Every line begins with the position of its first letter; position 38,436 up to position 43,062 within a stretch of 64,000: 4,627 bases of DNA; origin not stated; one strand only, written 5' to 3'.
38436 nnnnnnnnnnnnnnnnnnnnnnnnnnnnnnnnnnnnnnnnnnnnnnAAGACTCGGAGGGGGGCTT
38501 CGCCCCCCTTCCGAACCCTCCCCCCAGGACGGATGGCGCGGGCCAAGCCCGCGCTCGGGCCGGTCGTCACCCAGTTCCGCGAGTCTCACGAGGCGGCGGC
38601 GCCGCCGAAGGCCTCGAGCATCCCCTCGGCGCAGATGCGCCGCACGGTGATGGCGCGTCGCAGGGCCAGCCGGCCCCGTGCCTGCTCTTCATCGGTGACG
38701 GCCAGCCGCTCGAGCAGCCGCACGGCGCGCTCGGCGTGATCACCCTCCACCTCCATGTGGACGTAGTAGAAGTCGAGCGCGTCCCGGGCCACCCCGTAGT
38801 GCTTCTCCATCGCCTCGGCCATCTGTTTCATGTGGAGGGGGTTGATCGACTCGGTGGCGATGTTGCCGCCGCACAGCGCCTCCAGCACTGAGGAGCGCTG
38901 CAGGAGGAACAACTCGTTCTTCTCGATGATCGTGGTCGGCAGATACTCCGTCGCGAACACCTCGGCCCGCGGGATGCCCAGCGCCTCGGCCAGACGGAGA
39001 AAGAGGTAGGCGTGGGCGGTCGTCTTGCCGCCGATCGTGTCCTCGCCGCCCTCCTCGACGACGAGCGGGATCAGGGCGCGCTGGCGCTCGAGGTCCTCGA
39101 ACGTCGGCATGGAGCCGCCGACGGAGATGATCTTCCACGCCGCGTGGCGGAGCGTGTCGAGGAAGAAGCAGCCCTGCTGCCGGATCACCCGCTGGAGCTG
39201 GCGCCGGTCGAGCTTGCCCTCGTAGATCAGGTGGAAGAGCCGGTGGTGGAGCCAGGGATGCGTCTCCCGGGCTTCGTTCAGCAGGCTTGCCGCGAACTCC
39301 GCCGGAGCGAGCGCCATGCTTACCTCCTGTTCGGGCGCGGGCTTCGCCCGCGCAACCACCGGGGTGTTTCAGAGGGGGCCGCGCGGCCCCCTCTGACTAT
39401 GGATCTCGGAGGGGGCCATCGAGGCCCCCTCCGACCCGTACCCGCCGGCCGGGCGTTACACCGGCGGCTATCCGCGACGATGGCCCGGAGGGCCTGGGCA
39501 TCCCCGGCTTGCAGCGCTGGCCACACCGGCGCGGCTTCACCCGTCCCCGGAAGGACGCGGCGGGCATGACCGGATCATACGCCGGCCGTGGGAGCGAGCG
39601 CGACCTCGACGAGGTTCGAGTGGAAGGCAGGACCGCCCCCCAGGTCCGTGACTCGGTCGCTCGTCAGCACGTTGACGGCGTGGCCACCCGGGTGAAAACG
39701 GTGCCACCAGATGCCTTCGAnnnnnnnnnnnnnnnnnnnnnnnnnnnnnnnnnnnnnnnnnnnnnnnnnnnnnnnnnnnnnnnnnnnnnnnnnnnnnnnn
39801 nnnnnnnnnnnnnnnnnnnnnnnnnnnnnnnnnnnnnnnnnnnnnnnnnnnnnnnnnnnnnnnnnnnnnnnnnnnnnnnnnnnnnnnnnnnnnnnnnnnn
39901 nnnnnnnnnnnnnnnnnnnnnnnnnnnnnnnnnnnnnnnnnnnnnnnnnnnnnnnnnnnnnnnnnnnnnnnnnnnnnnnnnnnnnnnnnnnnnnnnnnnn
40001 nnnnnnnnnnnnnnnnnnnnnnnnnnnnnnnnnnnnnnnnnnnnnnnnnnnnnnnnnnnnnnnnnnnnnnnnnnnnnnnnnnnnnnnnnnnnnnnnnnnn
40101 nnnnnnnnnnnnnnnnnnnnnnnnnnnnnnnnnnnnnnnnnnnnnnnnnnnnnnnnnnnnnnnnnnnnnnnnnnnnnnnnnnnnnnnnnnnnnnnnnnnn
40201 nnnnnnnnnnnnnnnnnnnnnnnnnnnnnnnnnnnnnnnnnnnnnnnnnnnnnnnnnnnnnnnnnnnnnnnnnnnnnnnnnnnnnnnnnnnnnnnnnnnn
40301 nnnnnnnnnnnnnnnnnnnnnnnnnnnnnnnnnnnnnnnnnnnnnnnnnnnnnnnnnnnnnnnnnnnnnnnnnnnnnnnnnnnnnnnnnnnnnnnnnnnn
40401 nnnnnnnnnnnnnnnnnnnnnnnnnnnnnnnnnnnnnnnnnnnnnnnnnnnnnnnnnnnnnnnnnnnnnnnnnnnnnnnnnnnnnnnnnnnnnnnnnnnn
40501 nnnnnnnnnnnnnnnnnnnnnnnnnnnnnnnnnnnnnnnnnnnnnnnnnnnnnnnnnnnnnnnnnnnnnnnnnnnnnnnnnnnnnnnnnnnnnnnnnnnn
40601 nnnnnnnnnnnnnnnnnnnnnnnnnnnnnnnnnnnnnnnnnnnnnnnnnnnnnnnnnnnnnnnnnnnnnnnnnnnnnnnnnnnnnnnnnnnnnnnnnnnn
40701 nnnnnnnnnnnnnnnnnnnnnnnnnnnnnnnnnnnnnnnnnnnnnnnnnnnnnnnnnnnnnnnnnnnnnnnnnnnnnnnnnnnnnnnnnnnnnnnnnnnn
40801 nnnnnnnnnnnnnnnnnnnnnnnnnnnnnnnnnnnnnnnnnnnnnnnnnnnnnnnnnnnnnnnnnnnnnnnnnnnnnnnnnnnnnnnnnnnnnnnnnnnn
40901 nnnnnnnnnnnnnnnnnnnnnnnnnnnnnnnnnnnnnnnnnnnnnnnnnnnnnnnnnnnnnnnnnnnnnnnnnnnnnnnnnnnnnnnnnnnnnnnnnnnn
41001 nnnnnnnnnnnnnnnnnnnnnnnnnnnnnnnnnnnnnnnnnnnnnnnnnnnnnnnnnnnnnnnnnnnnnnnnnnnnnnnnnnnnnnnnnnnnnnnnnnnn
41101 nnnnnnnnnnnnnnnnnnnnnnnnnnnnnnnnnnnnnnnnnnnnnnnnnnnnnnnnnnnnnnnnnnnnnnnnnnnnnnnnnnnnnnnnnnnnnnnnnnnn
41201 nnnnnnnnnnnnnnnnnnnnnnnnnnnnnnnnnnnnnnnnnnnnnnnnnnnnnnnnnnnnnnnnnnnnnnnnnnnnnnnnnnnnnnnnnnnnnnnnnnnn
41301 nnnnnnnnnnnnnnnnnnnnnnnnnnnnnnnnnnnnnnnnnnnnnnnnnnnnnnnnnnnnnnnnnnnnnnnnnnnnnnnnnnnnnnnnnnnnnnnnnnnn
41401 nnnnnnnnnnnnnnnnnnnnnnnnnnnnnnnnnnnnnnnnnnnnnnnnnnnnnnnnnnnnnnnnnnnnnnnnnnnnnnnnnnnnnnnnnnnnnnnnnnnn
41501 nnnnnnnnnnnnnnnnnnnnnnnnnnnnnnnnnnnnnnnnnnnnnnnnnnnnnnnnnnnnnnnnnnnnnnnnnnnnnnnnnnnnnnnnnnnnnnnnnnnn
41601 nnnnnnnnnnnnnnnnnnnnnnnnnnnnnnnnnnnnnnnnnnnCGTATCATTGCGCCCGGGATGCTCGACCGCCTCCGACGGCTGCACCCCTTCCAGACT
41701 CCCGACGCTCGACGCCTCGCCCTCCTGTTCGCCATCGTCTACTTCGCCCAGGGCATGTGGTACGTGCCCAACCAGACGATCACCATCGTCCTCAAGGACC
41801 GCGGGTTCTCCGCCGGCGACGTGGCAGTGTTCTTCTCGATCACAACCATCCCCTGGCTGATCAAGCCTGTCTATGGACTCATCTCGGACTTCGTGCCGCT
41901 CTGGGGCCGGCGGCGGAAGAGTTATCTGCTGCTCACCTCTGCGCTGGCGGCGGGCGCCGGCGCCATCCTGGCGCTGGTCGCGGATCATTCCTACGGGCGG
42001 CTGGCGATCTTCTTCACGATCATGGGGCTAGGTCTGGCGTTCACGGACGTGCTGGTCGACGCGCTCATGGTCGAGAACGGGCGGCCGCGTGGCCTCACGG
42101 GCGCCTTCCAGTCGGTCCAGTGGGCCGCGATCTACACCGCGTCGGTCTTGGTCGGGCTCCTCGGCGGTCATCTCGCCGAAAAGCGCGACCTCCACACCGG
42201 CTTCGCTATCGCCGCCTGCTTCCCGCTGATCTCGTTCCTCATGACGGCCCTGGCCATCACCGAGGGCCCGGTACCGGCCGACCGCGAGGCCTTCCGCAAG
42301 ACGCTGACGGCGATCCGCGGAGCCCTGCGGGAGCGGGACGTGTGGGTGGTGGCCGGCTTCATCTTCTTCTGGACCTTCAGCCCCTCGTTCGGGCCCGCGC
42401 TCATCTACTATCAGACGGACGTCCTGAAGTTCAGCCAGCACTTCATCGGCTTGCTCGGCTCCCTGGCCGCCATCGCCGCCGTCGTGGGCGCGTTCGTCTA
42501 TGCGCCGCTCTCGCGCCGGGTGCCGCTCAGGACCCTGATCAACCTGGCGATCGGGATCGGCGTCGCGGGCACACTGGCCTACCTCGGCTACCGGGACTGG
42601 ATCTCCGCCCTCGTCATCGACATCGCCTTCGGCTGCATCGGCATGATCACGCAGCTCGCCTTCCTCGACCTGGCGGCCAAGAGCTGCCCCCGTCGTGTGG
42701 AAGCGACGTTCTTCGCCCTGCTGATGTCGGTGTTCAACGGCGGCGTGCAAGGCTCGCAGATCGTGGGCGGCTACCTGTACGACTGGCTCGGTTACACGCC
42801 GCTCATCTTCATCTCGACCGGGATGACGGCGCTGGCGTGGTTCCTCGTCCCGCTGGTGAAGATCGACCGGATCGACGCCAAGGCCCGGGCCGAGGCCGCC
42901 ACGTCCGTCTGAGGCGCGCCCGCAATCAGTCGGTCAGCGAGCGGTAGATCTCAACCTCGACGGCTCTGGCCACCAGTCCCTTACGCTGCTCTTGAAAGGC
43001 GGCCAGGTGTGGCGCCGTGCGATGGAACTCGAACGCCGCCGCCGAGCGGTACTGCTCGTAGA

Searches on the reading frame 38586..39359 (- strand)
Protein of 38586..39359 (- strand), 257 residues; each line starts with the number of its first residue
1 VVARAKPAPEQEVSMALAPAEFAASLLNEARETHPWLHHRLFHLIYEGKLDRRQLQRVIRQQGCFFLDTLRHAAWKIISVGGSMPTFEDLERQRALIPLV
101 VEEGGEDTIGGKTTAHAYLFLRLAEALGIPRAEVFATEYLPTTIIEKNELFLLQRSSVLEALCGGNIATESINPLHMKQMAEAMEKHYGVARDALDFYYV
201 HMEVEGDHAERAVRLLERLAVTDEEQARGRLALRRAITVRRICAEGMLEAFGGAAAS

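Call 8: search_protein_families(library=pfam, proteins=[window:38586-39359:-], max_evalue=0.01)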
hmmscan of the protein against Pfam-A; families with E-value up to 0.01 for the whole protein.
window:38586-39359:- (257 aa): 2 families
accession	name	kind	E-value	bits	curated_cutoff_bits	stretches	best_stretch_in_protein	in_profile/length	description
PF14518.11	Haem_oxygenas_2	-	1.4e-17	64.5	28.9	1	91-238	28-174/177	Iron-containing redox enzyme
PF03070.21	TENA_THI-4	-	1.8e-05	25.1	22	1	37-144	12-103/210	TENA/THI-4/PQQC family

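Call 31: search_protein_families(library=ncbifam, proteins=[window:38586-39359:-], max_evalue=0.00001)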
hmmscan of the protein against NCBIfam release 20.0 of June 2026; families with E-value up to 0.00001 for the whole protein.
window:38586-39359:- (257 aa): 2 families
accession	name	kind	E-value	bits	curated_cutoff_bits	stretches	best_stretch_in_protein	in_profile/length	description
TIGR04305.1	fol_rel_CADD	subfamily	3.2e-12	46.5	200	1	28-228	6-191/212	CADD family putative folate metabolism protein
TIGR02111.1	PQQ_syn_pqqC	equivalog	4e-07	29.7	240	1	19-234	3-207/239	pyrroloquinoline-quinone synthase PqqC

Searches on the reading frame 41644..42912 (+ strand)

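Call 31: search_protein_families(library=ncbifam, proteins=[window:41644-42912:+], max_evalue=0.00001)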
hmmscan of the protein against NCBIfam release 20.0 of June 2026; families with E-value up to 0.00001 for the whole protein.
window:41644-42912:+ (422 aa): 3 families
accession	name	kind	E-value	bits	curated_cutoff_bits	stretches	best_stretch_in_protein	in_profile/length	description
TIGR00788.1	fbt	subfamily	4.3e-39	134.7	216.4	1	28-401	30-433/468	folate/biopterin family MFS transporter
TIGR00901.2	2A0125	subfamily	3.1e-12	45.9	350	1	35-401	15-413/417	AmpG family muropeptide MFS transporter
TIGR00900.1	2A0121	subfamily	2.3e-06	27.2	319.6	0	187-362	156-343/364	H+ Antiporter protein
